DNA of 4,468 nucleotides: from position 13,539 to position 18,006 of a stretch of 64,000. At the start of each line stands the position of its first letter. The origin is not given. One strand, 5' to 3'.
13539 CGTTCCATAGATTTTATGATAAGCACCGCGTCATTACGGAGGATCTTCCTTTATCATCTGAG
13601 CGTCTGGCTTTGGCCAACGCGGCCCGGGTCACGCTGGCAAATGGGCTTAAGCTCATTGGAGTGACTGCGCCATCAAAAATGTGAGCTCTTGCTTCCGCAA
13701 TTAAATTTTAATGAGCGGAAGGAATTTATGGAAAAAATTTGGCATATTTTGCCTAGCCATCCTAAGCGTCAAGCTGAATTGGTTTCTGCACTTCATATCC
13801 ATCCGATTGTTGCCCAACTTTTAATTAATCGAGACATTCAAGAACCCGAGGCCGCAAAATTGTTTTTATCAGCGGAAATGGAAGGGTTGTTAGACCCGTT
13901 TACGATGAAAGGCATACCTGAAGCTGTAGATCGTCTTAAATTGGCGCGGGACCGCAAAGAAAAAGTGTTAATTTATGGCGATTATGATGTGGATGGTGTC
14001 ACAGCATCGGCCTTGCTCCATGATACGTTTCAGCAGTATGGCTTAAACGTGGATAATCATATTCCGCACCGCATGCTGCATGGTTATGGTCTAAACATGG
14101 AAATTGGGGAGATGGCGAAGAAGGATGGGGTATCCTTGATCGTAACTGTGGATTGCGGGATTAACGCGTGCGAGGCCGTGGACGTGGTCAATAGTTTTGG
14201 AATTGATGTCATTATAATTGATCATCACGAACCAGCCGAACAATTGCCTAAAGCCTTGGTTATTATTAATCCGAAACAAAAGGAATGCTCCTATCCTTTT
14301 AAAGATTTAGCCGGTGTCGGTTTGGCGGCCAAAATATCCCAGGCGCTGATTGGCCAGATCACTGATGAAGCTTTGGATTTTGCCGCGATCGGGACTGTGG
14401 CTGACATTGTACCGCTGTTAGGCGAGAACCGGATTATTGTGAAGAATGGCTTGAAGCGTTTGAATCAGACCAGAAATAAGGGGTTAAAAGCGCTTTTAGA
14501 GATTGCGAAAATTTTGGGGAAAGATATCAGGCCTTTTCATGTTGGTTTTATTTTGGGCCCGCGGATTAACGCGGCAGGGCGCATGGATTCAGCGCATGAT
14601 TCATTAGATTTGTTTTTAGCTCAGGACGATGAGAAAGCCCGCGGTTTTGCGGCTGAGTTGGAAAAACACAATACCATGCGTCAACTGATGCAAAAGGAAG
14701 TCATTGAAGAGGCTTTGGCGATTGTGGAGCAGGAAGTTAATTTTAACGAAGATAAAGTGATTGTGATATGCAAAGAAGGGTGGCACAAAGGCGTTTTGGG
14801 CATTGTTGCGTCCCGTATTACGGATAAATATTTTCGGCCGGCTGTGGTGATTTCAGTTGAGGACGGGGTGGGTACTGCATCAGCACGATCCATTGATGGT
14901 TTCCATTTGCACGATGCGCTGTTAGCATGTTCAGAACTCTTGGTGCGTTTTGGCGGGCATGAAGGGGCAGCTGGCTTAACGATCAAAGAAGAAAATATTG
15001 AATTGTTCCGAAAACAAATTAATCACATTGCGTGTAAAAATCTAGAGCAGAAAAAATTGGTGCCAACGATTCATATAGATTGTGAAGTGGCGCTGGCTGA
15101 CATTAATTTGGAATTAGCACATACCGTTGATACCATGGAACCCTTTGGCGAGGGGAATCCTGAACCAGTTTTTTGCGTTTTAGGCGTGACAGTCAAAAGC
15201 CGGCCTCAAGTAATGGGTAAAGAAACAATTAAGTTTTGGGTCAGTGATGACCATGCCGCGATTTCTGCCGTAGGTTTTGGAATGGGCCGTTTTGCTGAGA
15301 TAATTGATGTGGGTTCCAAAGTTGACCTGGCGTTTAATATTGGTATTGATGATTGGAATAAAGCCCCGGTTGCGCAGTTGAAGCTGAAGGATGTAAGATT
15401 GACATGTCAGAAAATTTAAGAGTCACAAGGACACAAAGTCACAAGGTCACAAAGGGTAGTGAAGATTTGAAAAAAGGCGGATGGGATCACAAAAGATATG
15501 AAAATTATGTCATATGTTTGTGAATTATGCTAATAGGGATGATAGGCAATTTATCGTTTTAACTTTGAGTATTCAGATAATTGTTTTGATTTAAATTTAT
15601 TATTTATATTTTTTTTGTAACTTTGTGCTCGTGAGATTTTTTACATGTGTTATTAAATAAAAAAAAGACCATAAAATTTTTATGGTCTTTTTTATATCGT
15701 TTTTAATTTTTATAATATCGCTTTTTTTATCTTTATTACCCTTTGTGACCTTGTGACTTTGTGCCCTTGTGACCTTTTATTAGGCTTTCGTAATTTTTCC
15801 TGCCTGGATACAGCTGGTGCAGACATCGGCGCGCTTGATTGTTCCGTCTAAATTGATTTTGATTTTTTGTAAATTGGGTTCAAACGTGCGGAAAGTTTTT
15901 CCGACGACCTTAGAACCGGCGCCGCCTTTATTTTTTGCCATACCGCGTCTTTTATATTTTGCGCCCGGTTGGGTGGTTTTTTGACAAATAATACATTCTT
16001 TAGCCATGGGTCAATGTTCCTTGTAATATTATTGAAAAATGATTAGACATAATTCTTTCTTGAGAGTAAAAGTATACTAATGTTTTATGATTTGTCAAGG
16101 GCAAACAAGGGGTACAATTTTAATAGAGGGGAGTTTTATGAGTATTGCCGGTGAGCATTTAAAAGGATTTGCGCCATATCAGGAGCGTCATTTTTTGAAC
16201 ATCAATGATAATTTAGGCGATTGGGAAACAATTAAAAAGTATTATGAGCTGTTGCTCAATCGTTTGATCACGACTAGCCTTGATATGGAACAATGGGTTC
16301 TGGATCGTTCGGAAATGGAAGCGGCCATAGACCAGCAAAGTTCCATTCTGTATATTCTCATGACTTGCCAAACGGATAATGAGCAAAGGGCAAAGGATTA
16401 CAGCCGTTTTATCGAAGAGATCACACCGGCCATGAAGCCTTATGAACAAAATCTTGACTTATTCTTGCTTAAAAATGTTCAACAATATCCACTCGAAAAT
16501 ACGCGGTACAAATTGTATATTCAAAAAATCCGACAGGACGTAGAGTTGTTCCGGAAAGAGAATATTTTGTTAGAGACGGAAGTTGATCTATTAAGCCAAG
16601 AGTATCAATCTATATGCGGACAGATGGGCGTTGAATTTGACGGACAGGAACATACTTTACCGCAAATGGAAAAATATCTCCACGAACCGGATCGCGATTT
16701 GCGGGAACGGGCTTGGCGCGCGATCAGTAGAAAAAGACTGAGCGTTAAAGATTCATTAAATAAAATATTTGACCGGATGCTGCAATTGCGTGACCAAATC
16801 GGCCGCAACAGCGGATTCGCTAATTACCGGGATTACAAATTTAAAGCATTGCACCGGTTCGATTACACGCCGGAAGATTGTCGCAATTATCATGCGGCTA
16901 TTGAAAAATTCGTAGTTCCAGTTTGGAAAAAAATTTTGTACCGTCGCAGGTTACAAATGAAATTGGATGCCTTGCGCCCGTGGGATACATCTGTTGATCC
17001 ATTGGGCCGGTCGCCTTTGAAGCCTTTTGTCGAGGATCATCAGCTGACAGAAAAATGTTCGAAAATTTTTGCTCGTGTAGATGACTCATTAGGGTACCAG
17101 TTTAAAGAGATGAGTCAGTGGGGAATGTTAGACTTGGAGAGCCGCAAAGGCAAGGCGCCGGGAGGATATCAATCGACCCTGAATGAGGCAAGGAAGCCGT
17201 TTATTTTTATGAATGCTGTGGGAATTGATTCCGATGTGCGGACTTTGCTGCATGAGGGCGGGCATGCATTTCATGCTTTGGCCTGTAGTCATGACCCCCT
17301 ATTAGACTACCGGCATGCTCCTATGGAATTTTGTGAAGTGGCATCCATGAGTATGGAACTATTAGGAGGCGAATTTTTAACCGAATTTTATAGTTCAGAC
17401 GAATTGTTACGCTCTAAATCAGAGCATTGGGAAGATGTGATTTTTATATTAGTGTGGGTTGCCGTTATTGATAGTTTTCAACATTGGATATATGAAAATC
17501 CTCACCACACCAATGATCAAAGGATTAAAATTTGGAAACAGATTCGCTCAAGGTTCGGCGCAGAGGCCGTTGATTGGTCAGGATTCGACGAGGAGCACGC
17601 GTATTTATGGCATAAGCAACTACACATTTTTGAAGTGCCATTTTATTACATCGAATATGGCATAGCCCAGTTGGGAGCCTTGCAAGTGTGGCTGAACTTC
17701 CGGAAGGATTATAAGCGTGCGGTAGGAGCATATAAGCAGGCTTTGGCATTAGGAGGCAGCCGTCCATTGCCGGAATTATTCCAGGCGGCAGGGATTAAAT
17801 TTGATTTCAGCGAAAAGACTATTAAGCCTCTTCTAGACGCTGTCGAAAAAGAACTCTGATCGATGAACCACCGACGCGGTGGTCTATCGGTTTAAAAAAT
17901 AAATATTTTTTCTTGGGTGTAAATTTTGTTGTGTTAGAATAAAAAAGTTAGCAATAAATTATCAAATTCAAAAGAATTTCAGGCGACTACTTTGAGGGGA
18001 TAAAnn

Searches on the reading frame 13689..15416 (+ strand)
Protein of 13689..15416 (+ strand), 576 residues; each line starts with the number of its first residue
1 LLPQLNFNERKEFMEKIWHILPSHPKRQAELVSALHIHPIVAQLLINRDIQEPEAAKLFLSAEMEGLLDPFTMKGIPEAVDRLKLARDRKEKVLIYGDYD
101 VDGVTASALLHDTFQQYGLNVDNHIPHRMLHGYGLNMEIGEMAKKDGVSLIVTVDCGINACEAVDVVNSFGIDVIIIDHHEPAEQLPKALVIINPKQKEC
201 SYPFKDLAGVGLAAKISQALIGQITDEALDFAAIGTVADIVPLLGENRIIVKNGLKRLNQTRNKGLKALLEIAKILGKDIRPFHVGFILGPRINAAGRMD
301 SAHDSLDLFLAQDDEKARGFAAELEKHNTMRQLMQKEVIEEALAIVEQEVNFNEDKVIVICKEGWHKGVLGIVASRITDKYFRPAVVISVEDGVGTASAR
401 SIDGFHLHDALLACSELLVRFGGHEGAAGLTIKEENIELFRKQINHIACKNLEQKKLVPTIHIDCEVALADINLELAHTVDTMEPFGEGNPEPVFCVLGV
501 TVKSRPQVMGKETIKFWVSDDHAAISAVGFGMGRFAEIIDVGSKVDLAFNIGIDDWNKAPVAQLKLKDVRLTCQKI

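Call 65: search_protein_families(library=pfam, proteins=[window:13689-15416:+], max_evalue=0.0001)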
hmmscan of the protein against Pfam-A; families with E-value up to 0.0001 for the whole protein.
window:13689-15416:+ (576 aa): 3 families
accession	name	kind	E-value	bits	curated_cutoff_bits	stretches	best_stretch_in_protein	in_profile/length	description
PF17768.7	RecJ_OB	-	5.2e-26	91.3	27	1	463-568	1-107/107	RecJ OB domain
PF01368.27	DHH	-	3.4e-25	89.2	28.1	1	92-236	1-125/125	DHH family, N-terminal domain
PF02272.25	DHHA1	-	1.9e-16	60.8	25.9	1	355-447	2-99/102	DHHA1 domain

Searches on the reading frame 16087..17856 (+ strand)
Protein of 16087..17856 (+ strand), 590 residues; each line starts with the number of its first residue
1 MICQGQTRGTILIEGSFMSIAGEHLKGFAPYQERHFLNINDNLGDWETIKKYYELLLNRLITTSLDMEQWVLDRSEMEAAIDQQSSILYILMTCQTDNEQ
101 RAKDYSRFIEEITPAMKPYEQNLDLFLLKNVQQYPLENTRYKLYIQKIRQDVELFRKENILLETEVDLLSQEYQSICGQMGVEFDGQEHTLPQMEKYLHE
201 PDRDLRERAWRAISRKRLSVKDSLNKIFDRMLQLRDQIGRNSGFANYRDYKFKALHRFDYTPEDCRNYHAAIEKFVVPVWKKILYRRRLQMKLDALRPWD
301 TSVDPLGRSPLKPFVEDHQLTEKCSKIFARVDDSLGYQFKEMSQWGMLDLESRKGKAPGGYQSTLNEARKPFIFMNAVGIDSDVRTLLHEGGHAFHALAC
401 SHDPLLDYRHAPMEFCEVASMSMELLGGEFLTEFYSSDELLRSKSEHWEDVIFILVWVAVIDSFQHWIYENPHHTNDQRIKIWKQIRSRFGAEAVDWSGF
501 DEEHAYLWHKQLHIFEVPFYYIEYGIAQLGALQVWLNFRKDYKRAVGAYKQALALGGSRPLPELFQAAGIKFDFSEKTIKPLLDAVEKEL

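Call 65: search_protein_families(library=pfam, proteins=[window:16087-17856:+], max_evalue=0.0001)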
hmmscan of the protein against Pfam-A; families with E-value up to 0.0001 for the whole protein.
window:16087-17856:+ (590 aa): 1 family
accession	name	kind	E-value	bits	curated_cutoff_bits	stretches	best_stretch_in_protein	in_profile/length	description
PF01432.26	Peptidase_M3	-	2.9e-47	162.5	27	1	197-578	2-451/457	Peptidase family M3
